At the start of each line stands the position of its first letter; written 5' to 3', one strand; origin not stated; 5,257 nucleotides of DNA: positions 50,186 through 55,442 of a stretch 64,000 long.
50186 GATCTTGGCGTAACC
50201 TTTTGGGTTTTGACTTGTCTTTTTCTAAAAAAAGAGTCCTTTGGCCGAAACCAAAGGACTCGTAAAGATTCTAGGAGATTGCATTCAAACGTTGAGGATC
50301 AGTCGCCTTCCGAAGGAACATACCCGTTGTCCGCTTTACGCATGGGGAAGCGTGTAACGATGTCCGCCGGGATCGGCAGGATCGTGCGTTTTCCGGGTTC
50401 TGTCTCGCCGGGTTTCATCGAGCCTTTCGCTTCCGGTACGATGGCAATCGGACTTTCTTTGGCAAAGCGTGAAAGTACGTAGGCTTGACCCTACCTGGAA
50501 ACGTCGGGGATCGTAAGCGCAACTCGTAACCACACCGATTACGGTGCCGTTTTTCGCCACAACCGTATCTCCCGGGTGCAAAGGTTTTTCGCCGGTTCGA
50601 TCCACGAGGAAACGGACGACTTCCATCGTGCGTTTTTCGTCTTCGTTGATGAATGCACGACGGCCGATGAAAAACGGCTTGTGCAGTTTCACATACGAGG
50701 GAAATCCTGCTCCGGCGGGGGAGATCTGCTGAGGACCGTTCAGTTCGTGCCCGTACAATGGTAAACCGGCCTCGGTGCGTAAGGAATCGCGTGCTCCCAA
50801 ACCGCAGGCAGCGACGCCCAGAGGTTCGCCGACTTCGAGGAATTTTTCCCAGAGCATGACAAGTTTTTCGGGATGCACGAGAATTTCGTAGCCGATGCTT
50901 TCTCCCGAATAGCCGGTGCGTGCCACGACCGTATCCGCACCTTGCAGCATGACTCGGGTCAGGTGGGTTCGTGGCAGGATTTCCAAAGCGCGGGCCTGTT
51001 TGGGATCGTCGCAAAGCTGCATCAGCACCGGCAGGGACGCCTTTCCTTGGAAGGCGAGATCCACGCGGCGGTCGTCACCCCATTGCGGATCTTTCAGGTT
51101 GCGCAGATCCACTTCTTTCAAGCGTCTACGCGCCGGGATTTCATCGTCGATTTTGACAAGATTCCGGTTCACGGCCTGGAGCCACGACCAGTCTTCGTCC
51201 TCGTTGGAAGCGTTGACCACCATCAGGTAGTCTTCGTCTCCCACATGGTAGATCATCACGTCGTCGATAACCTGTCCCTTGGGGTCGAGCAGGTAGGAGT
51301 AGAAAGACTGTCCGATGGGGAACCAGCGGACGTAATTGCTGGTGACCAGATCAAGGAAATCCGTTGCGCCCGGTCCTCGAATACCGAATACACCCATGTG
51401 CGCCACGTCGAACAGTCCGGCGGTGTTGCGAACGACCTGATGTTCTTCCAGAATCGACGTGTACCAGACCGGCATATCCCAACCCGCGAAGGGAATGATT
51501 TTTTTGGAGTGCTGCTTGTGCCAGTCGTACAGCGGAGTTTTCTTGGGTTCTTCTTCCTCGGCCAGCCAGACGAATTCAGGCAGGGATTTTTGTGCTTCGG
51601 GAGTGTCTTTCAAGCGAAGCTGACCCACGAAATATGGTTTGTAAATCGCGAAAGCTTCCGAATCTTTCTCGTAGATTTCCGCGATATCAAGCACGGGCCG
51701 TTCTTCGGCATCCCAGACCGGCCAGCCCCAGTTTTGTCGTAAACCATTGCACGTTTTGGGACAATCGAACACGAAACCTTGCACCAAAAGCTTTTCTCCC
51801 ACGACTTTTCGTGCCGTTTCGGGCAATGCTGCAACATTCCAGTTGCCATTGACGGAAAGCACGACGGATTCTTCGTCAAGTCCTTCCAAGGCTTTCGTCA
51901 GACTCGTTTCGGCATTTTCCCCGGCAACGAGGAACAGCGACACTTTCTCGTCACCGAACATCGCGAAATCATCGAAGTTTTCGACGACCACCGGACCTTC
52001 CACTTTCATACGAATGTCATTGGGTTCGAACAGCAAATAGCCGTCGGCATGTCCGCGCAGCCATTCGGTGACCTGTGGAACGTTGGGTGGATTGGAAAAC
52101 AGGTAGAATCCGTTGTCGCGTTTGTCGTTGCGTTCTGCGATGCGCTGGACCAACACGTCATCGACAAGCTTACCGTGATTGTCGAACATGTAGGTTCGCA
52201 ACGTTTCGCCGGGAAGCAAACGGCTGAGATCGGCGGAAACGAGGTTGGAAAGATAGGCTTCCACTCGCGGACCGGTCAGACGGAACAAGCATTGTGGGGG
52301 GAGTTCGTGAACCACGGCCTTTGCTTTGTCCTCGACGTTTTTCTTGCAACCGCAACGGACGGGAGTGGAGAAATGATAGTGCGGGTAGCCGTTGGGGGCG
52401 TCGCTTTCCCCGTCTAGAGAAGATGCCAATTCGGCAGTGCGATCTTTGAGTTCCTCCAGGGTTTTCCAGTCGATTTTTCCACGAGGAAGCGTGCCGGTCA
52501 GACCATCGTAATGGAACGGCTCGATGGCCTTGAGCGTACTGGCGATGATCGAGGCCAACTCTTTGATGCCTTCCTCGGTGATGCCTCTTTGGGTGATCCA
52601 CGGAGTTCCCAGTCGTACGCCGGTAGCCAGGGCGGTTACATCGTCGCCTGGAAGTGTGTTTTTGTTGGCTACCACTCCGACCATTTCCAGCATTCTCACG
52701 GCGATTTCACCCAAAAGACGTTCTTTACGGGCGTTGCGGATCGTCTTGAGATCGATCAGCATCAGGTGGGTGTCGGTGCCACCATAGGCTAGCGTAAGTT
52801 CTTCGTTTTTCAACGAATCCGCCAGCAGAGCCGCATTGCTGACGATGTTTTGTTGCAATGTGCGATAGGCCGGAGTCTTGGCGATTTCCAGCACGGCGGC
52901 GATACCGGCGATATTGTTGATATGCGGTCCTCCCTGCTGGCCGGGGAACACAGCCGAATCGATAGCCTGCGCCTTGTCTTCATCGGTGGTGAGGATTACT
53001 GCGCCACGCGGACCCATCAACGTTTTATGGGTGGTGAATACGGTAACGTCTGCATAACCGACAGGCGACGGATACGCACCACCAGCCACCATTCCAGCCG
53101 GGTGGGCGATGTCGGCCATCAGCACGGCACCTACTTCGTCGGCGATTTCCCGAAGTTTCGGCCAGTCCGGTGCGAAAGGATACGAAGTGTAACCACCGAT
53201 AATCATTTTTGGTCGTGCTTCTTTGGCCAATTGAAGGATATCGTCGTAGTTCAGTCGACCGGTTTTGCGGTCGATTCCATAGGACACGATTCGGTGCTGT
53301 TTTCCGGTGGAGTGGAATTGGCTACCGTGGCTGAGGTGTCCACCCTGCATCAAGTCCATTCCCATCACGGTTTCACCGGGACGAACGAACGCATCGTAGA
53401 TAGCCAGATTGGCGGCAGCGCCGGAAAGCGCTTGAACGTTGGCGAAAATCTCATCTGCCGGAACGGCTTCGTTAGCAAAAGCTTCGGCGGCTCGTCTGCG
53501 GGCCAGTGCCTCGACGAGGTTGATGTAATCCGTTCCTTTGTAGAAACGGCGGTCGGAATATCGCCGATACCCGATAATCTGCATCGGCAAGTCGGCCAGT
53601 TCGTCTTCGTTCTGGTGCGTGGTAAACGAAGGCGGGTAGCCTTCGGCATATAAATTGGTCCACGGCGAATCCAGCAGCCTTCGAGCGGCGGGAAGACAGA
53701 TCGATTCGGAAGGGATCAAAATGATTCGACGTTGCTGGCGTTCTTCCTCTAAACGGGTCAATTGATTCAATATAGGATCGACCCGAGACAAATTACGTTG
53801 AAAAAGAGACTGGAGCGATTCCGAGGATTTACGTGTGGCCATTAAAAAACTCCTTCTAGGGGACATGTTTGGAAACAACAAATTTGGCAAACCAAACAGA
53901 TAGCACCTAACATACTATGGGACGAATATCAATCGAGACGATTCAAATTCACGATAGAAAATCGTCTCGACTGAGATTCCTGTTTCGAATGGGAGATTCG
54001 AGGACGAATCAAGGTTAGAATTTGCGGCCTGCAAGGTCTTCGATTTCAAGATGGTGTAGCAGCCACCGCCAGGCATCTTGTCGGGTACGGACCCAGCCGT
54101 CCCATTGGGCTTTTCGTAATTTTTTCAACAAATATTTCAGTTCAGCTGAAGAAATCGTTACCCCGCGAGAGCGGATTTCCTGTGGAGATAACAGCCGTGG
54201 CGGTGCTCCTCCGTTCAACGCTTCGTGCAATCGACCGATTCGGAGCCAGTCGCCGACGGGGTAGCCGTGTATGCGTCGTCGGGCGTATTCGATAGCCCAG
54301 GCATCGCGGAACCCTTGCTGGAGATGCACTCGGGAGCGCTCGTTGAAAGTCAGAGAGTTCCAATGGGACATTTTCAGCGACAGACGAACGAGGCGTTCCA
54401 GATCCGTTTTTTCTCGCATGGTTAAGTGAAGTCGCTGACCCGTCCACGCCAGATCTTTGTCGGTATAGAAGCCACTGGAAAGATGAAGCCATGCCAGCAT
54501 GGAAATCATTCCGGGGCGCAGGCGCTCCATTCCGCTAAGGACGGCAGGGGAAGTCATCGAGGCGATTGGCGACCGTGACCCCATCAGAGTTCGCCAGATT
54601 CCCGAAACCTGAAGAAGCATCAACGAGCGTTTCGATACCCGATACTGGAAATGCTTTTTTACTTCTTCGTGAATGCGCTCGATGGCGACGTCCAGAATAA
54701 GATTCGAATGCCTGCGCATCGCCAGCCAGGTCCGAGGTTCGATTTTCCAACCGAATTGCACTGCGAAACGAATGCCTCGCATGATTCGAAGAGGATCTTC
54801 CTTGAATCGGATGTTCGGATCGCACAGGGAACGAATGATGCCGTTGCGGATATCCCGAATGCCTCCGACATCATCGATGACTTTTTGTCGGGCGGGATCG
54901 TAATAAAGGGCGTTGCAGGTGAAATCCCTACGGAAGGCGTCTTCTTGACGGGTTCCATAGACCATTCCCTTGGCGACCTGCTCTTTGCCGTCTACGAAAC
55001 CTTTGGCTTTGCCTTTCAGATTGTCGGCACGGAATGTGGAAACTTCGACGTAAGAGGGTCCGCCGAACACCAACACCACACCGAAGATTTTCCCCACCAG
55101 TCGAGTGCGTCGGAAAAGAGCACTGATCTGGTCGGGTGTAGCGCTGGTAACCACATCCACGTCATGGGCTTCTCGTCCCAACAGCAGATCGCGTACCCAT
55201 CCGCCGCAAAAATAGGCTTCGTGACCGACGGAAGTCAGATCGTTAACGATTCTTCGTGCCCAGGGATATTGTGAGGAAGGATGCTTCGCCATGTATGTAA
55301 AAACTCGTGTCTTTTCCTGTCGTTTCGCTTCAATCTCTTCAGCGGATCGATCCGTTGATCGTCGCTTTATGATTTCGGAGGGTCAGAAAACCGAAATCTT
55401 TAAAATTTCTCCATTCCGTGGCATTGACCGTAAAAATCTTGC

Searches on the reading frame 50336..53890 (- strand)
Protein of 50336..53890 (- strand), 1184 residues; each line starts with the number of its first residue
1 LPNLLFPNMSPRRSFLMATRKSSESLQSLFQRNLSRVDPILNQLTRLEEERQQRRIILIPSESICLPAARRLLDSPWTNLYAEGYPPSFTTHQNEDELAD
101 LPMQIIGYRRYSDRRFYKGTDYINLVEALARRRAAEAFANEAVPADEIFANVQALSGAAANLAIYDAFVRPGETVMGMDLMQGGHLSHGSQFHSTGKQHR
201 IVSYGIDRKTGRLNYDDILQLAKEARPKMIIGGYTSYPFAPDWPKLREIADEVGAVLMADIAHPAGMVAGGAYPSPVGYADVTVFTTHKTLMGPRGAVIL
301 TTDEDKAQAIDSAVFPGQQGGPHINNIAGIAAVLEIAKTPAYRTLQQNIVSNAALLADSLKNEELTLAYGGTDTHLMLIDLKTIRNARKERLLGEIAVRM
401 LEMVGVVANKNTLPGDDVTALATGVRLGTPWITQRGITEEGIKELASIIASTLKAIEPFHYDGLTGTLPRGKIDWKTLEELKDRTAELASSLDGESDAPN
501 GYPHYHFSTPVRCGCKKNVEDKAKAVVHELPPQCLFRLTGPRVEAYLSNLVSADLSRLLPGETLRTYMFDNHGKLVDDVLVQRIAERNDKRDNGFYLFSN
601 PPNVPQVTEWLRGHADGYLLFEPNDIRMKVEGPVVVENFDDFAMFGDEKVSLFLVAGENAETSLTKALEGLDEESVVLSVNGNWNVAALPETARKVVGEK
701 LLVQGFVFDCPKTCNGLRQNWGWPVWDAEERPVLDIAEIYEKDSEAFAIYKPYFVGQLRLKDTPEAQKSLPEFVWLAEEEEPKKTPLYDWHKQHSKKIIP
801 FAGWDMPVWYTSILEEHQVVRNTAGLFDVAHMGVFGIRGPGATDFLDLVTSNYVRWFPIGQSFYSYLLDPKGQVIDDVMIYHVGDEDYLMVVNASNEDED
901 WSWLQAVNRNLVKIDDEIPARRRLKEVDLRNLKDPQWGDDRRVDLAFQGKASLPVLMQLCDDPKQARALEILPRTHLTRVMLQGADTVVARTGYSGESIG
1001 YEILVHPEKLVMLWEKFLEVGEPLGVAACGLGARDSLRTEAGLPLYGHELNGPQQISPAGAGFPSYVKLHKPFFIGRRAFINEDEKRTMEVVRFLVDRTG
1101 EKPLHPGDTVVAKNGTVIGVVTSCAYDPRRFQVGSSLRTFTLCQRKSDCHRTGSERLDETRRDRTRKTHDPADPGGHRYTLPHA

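Call 7: search_protein_families(library=pfam, proteins=[window:50336-53890:-], max_evalue=0.01)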
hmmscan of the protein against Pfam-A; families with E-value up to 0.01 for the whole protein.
window:50336-53890:- (1184 aa): 4 families
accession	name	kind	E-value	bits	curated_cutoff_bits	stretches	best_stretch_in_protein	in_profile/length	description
PF00464.25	SHMT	-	1.3e-110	370.2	27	2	111-449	52-399/399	Serine hydroxymethyltransferase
PF01571.26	GCV_T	-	5.7e-78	262.1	25.6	2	787-1058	1-247/255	Aminomethyltransferase folate-binding domain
PF01041.23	DegT_DnrJ_EryC1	-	0.0034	17.1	19.8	1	205-317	92-202/360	DegT/DnrJ/EryC1/StrS aminotransferase family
PF08669.17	GCV_T_C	-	0.0061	16.9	25.9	0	1092-1129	4-39/80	Glycine cleavage T-protein C-terminal barrel domain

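Call 8: search_protein_families(library=ncbifam, proteins=[window:50336-53890:-], max_evalue=0.01)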
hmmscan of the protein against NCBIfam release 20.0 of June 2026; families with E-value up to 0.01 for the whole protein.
window:50336-53890:- (1184 aa): 14 families
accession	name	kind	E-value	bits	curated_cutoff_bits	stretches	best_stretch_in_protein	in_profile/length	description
NF000586.1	PRK00011.1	subfamily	9.4e-117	390.2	335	2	111-456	48-381/404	serine hydroxymethyltransferase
NF001567.0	PRK00389.1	subfamily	7.7e-90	301.4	300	2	782-1128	3-315/359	glycine cleavage system aminomethyltransferase GcvT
NF010094.0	PRK13580.1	equivalog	4.9e-79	266.2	735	1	174-489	170-481/496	glycine hydroxymethyltransferase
TIGR00528.1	gcvT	equivalog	1.1e-77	261.4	235.85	2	783-1128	2-319/362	glycine cleavage system aminomethyltransferase GcvT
NF010093.0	PRK13579.1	equivalog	4e-60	203.6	459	1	779-1128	6-323/371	glycine cleavage system aminomethyltransferase GcvT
NF053776.1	TmaoDeMthMsil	equivalog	5e-42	144.3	1100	2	778-1128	381-710/763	trimethylamine N-oxide demethylase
TIGR01372.1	soxA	subfamily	4.1e-30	104.3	1164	1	783-1129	608-947/996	sarcosine oxidase subunit alpha family protein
NF009133.0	PRK12486.1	equivalog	9.6e-21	74.1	410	2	980-1129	183-329/369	dimethylsulfoniopropionate demethylase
TIGR04506.1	F_threo_transal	equivalog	1.5e-20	73.6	650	1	43-453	8-381/609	fluorothreonine transaldolase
NF047885.1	VanMgalDeMLigM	equivalog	3.1e-07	29.7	580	1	809-1042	31-249/461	vanillate/3-O-methylgallate O-demethylase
NF047633.1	SyrngDmethDesA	equivalog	1.1e-05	24.2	800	1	806-1036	29-242/453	syringate O-demethylase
TIGR04427.1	PLP_DesI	equivalog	0.00013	21.3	650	1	205-312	118-223/390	dTDP-4-dehydro-6-deoxyglucose aminotransferase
TIGR01977.1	am_tr_V_EF2568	hypoth_equivalog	0.0023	17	377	1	209-306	121-216/376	cysteine desulfurase family protein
TIGR03588.1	PseC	equivalog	0.0037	16.2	423.5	1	206-310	99-207/380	UDP-4-amino-4,6-dideoxy-N-acetyl-beta-L-altrosamine transaminase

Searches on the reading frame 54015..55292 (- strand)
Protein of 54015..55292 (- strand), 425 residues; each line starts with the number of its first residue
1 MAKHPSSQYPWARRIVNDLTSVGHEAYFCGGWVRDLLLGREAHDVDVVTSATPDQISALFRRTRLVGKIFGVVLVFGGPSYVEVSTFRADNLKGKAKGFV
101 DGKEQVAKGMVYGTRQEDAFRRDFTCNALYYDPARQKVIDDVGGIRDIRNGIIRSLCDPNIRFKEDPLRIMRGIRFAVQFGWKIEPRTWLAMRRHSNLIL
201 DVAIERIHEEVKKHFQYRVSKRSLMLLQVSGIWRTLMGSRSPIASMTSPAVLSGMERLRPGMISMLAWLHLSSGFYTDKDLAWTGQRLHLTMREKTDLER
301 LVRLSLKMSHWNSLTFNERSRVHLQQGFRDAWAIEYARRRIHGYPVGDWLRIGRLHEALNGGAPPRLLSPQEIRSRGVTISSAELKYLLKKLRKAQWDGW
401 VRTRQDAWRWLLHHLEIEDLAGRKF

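Call 65: search_protein_families(library=pfam, proteins=[window:54015-55292:-], max_evalue=0.00001)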
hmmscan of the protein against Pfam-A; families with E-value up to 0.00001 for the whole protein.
window:54015-55292:- (425 aa): 2 families
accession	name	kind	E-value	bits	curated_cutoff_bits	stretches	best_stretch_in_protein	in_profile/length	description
PF01743.26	PolyA_pol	-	8.6e-33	113.8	23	1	26-154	1-126/126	Poly A polymerase head domain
PF12627.12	PolyA_pol_RNAbd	-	1.4e-09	38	22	1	183-236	3-56/64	Probable RNA and SrmB- binding site of polymerase A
